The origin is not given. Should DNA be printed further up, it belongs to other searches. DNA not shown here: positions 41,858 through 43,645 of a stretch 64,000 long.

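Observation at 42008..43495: Catalytically intact form II/III RuBisCO large subunit without a small subunit and without Calvin-cycle neighbours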

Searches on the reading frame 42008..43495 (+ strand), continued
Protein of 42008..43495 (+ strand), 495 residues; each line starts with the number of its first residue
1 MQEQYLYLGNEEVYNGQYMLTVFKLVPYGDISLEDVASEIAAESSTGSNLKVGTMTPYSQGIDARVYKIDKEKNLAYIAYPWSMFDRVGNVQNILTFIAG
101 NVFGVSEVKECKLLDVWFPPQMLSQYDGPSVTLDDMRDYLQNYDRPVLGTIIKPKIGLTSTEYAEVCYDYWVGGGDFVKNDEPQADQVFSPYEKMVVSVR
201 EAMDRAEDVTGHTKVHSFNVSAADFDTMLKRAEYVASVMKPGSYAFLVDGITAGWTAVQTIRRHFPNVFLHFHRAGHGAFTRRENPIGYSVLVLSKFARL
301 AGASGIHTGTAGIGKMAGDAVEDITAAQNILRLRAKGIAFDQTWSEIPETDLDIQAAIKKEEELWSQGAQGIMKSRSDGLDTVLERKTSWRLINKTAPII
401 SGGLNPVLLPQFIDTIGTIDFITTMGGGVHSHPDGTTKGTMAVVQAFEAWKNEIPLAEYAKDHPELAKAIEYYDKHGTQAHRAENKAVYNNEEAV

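Call 15: find_homologous_proteins(query=window:42008-43495:+, max_evalue=1e-30)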
Query window:42008-43495:+ (495 aa): 3966 proteins with E <= 1e-30 among 8000 candidates; the best 120 are listed.
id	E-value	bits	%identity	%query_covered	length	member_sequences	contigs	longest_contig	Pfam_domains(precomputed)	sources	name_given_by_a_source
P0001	0.0e+0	1135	100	100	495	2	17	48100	PF02788.22,PF00016.27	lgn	-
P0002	2.0e-279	945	80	100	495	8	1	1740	PF02788.22,PF00016.27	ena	-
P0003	7.4e-279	943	81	100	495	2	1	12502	PF02788.22,PF00016.27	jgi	-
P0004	1.2e-277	939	81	100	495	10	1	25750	PF02788.22,PF00016.27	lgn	-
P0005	1.9e-277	939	80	100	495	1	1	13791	PF02788.22,PF00016.27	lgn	-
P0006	5.7e-276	934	80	100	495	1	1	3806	PF02788.22,PF00016.27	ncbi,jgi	jgi:ribulose-bisphosphate carboxylase large chain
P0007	7.7e-276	933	81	99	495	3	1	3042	PF02788.22,PF00016.27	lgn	-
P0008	1.2e-273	926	80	100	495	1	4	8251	PF02788.22,PF00016.27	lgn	-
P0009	1.8e-272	922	81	98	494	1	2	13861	PF02788.22,PF00016.27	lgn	-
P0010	4.9e-271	918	79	100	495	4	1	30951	PF02788.22,PF00016.27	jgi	jgi:ribulose-bisphosphate carboxylase large chain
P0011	8.7e-271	917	79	100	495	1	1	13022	PF02788.22,PF00016.27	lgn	-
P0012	1.1e-266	903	78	100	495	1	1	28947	PF02788.22,PF00016.27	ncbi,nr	ncbi:ribulose-bisphosphate carboxylase [bacterium]|nr:ribulose-bisphosphate carboxylase [bacterium]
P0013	2.8e-248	842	75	97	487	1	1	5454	PF02788.22,PF00016.27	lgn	-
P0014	8.5e-247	838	73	97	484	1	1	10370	PF02788.22,PF00016.27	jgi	-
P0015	6.2e-237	805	71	97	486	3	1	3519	PF02788.22,PF00016.27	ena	-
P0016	5.7e-235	799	72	97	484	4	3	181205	PF02788.22,PF00016.27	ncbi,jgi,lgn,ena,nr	ncbi:MAG TPA: ribulose-bisphosphate carboxylase [Candidatus Dojkabacteria bacterium]|nr:ribulose-bis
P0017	5.0e-234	795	71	97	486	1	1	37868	PF02788.22,PF00016.27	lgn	-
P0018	4.1e-233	792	71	98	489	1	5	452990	PF02788.22,PF00016.27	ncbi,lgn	-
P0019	7.5e-232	788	72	97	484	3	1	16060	PF02788.22,PF00016.27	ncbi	-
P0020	1.5e-231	787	71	97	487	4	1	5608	PF02788.22,PF00016.27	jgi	jgi:ribulose-bisphosphate carboxylase large chain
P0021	5.2e-231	786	69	97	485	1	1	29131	PF02788.22,PF00016.27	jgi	-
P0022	6.6e-231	785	70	99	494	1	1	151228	PF02788.22,PF00016.27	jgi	jgi:ribulose-bisphosphate carboxylase large chain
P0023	1.1e-230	784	70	98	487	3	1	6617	PF02788.22,PF00016.27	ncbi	-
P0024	6.2e-230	782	70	97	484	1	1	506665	PF02788.22,PF00016.27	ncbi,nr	ncbi:ribulose-bisphosphate carboxylase [Candidatus Dojkabacteria bacterium]|nr:ribulose-bisphosphate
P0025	3.0e-229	780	68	97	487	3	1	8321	PF02788.22,PF00016.27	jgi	jgi:ribulose-bisphosphate carboxylase large chain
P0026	4.0e-229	779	69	98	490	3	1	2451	PF02788.22,PF00016.27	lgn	-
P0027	8.3e-229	778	70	97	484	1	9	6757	PF02788.22,PF00016.27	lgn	-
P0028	8.8e-229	778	68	99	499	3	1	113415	PF02788.22,PF00016.27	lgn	-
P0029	1.6e-228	777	69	98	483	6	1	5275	PF02788.22,PF00016.27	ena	-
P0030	3.2e-228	776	68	97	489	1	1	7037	PF02788.22,PF00016.27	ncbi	-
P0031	4.1e-228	776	69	97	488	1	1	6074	PF02788.22,PF00016.27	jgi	jgi:ribulose-bisphosphate carboxylase large chain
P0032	2.6e-227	773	69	98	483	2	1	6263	PF02788.22,PF00016.27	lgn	-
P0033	5.4e-227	772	68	99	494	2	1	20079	PF02788.22,PF00016.27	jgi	jgi:ribulose-bisphosphate carboxylase large chain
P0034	5.8e-227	772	70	97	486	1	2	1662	PF02788.22,PF00016.27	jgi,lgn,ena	-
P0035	1.5e-225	767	68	97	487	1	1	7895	PF02788.22,PF00016.27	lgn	-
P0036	2.1e-224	764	69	97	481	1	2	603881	PF02788.22,PF00016.27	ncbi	-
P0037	4.2e-224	763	68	98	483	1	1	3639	PF02788.22,PF00016.27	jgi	jgi:ribulose-bisphosphate carboxylase large chain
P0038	5.5e-224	762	69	97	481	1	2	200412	PF02788.22,PF00016.27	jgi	-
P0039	7.6e-224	762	68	97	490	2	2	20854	PF02788.22,PF00016.27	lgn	-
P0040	1.9e-222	757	67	97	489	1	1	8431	PF02788.22,PF00016.27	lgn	-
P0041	4.3e-221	753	67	98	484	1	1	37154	PF02788.22,PF00016.27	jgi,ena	-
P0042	1.1e-220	751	67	97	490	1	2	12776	PF02788.22,PF00016.27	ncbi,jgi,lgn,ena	-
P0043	1.9e-220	751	66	98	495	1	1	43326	PF02788.22,PF00016.27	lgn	-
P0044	6.1e-220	749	65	100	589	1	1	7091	PF02788.22,PF00016.27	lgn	-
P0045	4.1e-219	746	65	98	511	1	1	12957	PF02788.22,PF00016.27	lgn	-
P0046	4.3e-219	746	66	98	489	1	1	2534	PF02788.22,PF00016.27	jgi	jgi:ribulose-bisphosphate carboxylase large chain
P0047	1.2e-218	745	66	98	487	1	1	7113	PF02788.22,PF00016.27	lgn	-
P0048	2.0e-218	744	66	97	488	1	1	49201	PF02788.22,PF00016.27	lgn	-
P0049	3.2e-218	743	66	98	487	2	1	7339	PF02788.22,PF00016.27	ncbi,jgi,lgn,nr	ncbi:ribulose-bisphosphate carboxylase [Patescibacteria group bacterium]|nr:ribulose-bisphosphate ca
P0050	1.3e-217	741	65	98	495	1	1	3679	PF02788.22,PF00016.27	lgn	-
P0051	4.8e-217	739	67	96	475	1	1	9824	PF02788.22,PF00016.27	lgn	-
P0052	7.1e-217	739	66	98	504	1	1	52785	PF02788.22,PF00016.27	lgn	-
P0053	8.8e-217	739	65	97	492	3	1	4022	PF02788.22,PF00016.27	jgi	-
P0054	1.1e-216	738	64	98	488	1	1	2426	PF02788.22,PF00016.27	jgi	jgi:ribulose-bisphosphate carboxylase large chain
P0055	7.5e-216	736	65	98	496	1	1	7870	PF02788.22,PF00016.27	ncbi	ncbi:MAG: ribulose-bisphosphate carboxylase [Candidatus Dojkabacteria bacterium]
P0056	2.2e-215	734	66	97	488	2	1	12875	PF02788.22,PF00016.27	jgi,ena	-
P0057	2.8e-215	734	65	98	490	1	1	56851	PF02788.22,PF00016.27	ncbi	-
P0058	4.6e-215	733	64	98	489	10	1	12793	PF02788.22,PF00016.27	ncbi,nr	ncbi:ribulose-bisphosphate carboxylase [Candidatus Microgenomates bacterium]|nr:ribulose-bisphosphat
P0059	5.7e-215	733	66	97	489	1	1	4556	PF02788.22,PF00016.27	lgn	-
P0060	3.8e-214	730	63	97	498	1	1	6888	PF02788.22,PF00016.27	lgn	-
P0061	8.8e-214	729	66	96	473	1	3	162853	PF02788.22,PF00016.27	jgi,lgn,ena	-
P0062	4.2e-212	723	64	99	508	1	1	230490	PF02788.22,PF00016.27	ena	-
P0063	6.6e-212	723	64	98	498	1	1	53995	PF02788.22,PF00016.27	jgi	-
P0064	3.6e-211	720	65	97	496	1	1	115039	PF02788.22,PF00016.27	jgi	jgi:ribulose-bisphosphate carboxylase large chain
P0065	4.5e-211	720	66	96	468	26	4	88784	PF02788.22,PF00016.27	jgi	-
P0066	5.3e-211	720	65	97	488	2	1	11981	PF02788.22,PF00016.27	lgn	-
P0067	6.4e-211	719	64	99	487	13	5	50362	PF02788.22,PF00016.27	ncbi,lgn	-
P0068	1.9e-210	718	63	97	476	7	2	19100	PF02788.22,PF00016.27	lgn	-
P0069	2.2e-210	718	66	97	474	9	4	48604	PF02788.22,PF00016.27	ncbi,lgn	-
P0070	3.0e-210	717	64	96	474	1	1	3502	PF02788.22,PF00016.27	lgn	-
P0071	8.3e-210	716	66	96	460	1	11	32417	PF02788.22,PF00016.27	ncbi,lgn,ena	-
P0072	1.4e-209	715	66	96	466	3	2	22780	PF02788.22,PF00016.27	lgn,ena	-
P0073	1.6e-209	715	63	99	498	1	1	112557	PF02788.22,PF00016.27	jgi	jgi:ribulose-bisphosphate carboxylase large chain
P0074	1.9e-209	714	66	96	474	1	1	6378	PF02788.22,PF00016.27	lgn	-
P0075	2.4e-209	714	62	98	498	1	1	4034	PF02788.22,PF00016.27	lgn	-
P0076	8.7e-209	712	63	97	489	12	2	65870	PF02788.22,PF00016.27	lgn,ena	-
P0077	8.7e-209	712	64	98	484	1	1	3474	PF02788.22,PF00016.27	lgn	-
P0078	9.7e-209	712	63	98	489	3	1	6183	PF02788.22,PF00016.27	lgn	-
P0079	1.1e-208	712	64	94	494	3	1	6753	PF02788.22,PF00016.27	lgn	-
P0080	1.2e-208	712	63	97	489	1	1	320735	PF02788.22,PF00016.27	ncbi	ncbi:MAG: ribulose-bisphosphate carboxylase [Candidatus Dojkabacteria bacterium]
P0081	2.9e-208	711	65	96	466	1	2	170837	PF02788.22,PF00016.27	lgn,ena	-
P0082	3.5e-208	710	66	96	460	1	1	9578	PF02788.22,PF00016.27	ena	-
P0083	4.0e-208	710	64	96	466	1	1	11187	PF02788.22,PF00016.27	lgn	-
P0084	6.0e-208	709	65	97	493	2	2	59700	PF02788.22,PF00016.27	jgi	jgi:ribulose-bisphosphate carboxylase large chain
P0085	6.7e-208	709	64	97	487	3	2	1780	PF02788.22,PF00016.27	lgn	-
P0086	8.1e-208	709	62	99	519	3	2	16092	PF02788.22,PF00016.27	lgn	-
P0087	9.6e-208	709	64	97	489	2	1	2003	PF02788.22,PF00016.27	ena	-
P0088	3.9e-207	707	65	96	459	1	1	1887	PF02788.22,PF00016.27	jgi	-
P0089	4.7e-207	707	64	100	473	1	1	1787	PF02788.22,PF00016.27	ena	-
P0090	7.4e-207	706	65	96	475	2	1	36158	PF02788.22,PF00016.27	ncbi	-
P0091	7.4e-207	706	65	96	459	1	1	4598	PF02788.22,PF00016.27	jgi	-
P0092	9.7e-207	705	64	97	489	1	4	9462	PF02788.22,PF00016.27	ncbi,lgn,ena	-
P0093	1.1e-206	705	62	98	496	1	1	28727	PF02788.22,PF00016.27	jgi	-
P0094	1.3e-206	705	65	96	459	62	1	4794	PF02788.22,PF00016.27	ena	-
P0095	4.6e-206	703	64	100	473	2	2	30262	PF02788.22,PF00016.27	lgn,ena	-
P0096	2.0e-205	701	63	97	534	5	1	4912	PF02788.22,PF00016.27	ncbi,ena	-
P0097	2.0e-205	701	62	98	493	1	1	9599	PF02788.22,PF00016.27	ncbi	-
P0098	2.5e-205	701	64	96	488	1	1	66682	PF02788.22,PF00016.27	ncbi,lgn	-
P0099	2.9e-205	701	63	98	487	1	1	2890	PF02788.22,PF00016.27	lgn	-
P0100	4.2e-205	700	64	97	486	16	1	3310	PF02788.22,PF00016.27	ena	-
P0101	5.5e-205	700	66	97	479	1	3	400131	PF02788.22,PF00016.27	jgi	jgi:ribulose-bisphosphate carboxylase large chain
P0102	1.2e-204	699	62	99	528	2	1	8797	PF02788.22,PF00016.27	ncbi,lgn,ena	-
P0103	1.5e-204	698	62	97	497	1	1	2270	PF02788.22,PF00016.27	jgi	-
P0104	2.0e-204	698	63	98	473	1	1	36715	PF02788.22,PF00016.27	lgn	-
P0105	2.9e-204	697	65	97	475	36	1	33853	PF02788.22,PF00016.27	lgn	-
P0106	4.1e-204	697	64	98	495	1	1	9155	PF02788.22,PF00016.27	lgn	-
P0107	4.3e-204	697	65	96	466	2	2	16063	PF02788.22,PF00016.27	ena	-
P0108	5.9e-204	696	63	100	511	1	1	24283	PF02788.22,PF00016.27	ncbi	-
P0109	1.3e-203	695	64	97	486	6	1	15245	PF02788.22,PF00016.27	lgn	-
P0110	1.5e-203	695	64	97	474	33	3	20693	PF02788.22,PF00016.27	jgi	jgi:ribulose-bisphosphate carboxylase large chain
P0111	4.0e-203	694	61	97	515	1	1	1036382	PF02788.22,PF00016.27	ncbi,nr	ncbi:MAG: ribulose-bisphosphate carboxylase [Candidatus Dojkabacteria bacterium]|nr:MAG: ribulose-bi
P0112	4.3e-203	693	62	96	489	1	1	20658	PF02788.22,PF00016.27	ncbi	-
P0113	7.7e-203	693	66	94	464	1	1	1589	PF02788.22,PF00016.27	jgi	jgi:ribulose-bisphosphate carboxylase large chain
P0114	1.0e-202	692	63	97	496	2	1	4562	PF02788.22,PF00016.27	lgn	-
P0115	4.4e-202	690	63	98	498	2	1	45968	PF02788.22,PF00016.27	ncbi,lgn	ncbi:MAG: RuBisCO large subunit C-terminal-like domain-containing protein [Candidatus Dojkabacteria 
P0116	1.5e-201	688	64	96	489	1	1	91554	PF02788.22,PF00016.27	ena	-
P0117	1.7e-201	688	63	97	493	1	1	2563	PF02788.22,PF00016.27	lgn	-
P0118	8.0e-201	686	64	97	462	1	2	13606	PF02788.22,PF00016.27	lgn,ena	-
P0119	1.3e-200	685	62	98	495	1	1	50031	PF02788.22,PF00016.27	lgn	-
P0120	1.4e-200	685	61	98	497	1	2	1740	PF02788.22,PF00016.27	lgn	-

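Call 17: find_related_loci(query=window:42008-43495:+, collection=genome_contigs, flank=10000)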
Query window:42008-43495:+ (495 aa) in genome_contigs; peptide patterns used: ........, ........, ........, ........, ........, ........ (x = any residue, [..] = any of these).
102 stretches matched a pattern; 13 encode a relative of the query (tblastn E <= 1e-3); 13 distinct loci.
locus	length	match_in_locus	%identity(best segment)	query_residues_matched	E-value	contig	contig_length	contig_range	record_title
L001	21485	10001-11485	81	1-495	0e+0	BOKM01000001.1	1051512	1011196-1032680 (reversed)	Patescibacteria group bacterium BroJett019 DNA, sequence1, whole genome shotgun sequence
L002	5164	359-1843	80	1-495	0e+0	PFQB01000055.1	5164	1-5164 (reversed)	MAG: Candidatus Dojkabacteria bacterium CG_4_10_14_0_2_um_filter_Dojkabacteria_WS6_41_15 isolate CG_4_10_14_0_2_um_filte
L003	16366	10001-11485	81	1-495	0e+0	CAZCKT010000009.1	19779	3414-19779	MAG TPA_asm: uncultured Candidatus Saccharibacteria bacterium isolate SRP298887_co1_119 genome assembly, contig: NODE_25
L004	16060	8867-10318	72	1-482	0e+0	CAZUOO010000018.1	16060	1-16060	MAG TPA_asm: uncultured Candidatus Saccharibacteria bacterium isolate SRP319275_co5_98 genome assembly, contig: NODE_158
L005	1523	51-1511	70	1-486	0e+0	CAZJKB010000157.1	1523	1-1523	MAG TPA_asm: uncultured Candidatus Saccharibacteria bacterium isolate SRP107338_co1_36 genome assembly, contig: NODE_163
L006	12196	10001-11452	68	1-482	0e+0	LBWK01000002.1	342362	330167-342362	MAG: candidate division WS6 bacterium GW2011_GWF2_39_15 UT34_C0002, whole genome shotgun sequence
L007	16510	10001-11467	69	1-487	0e+0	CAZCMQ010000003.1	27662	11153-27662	MAG TPA_asm: uncultured Candidatus Saccharibacteria bacterium isolate SRP329715_co2_58 genome assembly, contig: NODE_354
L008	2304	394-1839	66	1-484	0e+0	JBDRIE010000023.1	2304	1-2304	MAG: Nitrospirota bacterium isolate MEGAHIT-group-1.569 k141_8172281, whole genome shotgun sequence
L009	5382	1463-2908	64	1-482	0e+0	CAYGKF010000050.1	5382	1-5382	MAG TPA_asm: uncultured Candidatus Saccharibacteria bacterium isolate ERP113451_co4_183 genome assembly, contig: NODE_12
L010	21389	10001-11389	60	2-480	0e+0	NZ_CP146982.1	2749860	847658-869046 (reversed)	Methanolobus sp. ZRKC3 chromosome, complete genome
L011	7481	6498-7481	80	1-328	0e+0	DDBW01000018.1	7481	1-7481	MAG TPA_asm: Candidatus Dojkabacteria bacterium UBA2022 UBA2022_contig_15642, whole genome shotgun sequence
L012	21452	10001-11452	70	1-482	0e+0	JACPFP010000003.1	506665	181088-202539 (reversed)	MAG: Candidatus Dojkabacteria bacterium isolate NC_groundwater_364_Ag_B-0.1um_38_12 GD18-4_B1_scaffold_1074990, whole ge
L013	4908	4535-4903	72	1-123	4e-54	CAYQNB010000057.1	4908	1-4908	MAG TPA_asm: uncultured Candidatus Saccharibacteria bacterium isolate SRP319275_co1_353 genome assembly, contig: NODE_25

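Call 59: search_protein_families(library=pfam, proteins=[L006:1077-2357:-, L006:5042-6556:-, L006:8509-9786:-, L012:9342-9875:+, L012:11464-11928:-, L012:11994-12839:+, L010:8353-9849:-, L007:9002-9931:+, L004:10354-11097:-])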
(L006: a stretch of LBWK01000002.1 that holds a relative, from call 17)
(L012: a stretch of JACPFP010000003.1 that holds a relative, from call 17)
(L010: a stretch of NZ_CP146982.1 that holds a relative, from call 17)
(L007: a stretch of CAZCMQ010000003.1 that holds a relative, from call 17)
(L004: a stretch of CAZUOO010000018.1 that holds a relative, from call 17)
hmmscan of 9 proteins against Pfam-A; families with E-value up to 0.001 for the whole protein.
L006:1077-2357:- (426 aa): 4 families
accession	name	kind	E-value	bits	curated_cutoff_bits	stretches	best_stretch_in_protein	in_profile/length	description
PF00113.28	Enolase_C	-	3.8e-95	319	21.5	1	148-423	3-281/296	Enolase, C-terminal TIM barrel domain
PF03952.21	Enolase_N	-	7.6e-50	168.9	35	1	3-132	1-130/131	Enolase, N-terminal domain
PF07476.17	MAAL_C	-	9e-07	28.7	27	1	281-384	102-201/249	Methylaspartate ammonia-lyase C-terminus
PF13378.12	MR_MLE_C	-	0.00012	22.3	29.4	1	285-376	67-153/219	Enolase C-terminal domain-like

L006:5042-6556:- (504 aa): 22 families
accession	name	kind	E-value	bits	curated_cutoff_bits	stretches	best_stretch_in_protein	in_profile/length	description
PF00005.33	ABC_tran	-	4.4e-52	176.8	25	2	17-151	1-137/137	ABC transporter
PF13304.12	AAA_21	-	2e-21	77.8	27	2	53-183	188-304/304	AAA domain, putative AbiEii toxin, Type IV TA system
PF13175.12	AAA_15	-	4.5e-10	40.1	32.1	0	30-255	26-146/374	AAA ATPase domain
PF02463.25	SMC_N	-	1.3e-09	38.3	40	0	263-476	93-204/220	RecF/RecN/SMC N terminal domain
PF01926.29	MMR_HSR1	-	8.4e-08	32.8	21.9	0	29-80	1-48/113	50S ribosome-binding GTPase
PF03193.22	RsgA_GTPase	-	2e-07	31.4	30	0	18-60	98-139/174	RsgA GTPase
PF13555.12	AAA_29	-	1.2e-06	28.5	27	0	29-48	24-43/61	P-loop containing region of AAA domain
PF13191.12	AAA_16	-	1e-05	26.5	32.6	0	17-58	13-60/167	AAA ATPase domain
PF13401.12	AAA_22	-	1.1e-05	26.2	27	0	324-356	8-33/130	AAA domain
PF12848.13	ABC_tran_Xtn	-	1.8e-05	25.1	25.9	1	197-257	6-70/85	ABC transporter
PF13173.12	AAA_14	-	2.4e-05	24.8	27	0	30-84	5-50/129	AAA domain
PF13476.12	AAA_23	-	3.4e-05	25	27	0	324-342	22-40/201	AAA domain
PF13558.12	SbcC_Walker_B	-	4.8e-05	24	27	0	407-458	25-89/90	SbcC/RAD50-like, Walker B motif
PF03308.22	MeaB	-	4.9e-05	22.9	23.1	0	12-52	18-58/273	Methylmalonyl Co-A mutase-associated GTPase MeaB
PF13604.12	AAA_30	-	9.1e-05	22.7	27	0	30-57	21-48/191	AAA domain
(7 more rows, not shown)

L006:8509-9786:- (425 aa): 3 families
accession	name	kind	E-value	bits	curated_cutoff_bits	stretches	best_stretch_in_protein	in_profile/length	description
PF00534.26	Glycos_transf_1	-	2.5e-20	73.1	26.4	1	229-401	9-171/172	Glycosyl transferases group 1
PF13692.12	Glyco_trans_1_4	-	2.2e-17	64.1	27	1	234-387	2-141/142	Glycosyl transferases group 1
PF13439.12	Glyco_transf_4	-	5.8e-08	33.4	28.5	1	97-214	45-166/170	Glycosyltransferase Family 4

L012:9342-9875:+ (177 aa): 1 family
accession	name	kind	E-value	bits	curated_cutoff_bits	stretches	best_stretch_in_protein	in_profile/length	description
PF01936.24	NYN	-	4e-10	40.8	24.2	1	10-142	5-134/145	NYN domain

L012:11464-11928:- (154 aa): 1 family
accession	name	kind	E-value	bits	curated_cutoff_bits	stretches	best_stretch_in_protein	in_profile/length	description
PF01741.23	MscL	-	3.6e-37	127.9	27.4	1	8-139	2-118/123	Large-conductance mechanosensitive channel, MscL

L012:11994-12839:+ (281 aa): 2 families
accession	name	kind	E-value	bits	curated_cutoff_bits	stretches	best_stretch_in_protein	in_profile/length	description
PF01435.24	Peptidase_M48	-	5.2e-34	118.1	20.3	1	73-279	7-185/186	Peptidase family M48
PF05569.17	Peptidase_M56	-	0.00029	20.5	31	1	111-153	176-218/296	BlaR1 peptidase M56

L010:8353-9849:- (498 aa): 2 families
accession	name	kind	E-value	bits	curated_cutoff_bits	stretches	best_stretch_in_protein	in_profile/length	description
PF13847.12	Methyltransf_31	-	5.6e-07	29.8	27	1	175-300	2-113/145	Methyltransferase domain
PF09243.16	Rsm22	-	2.9e-06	27.4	23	1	147-403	5-234/275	Mitochondrial small ribosomal subunit Rsm22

L007:9002-9931:+ (309 aa): 0 families

L004:10354-11097:- (247 aa): 0 families
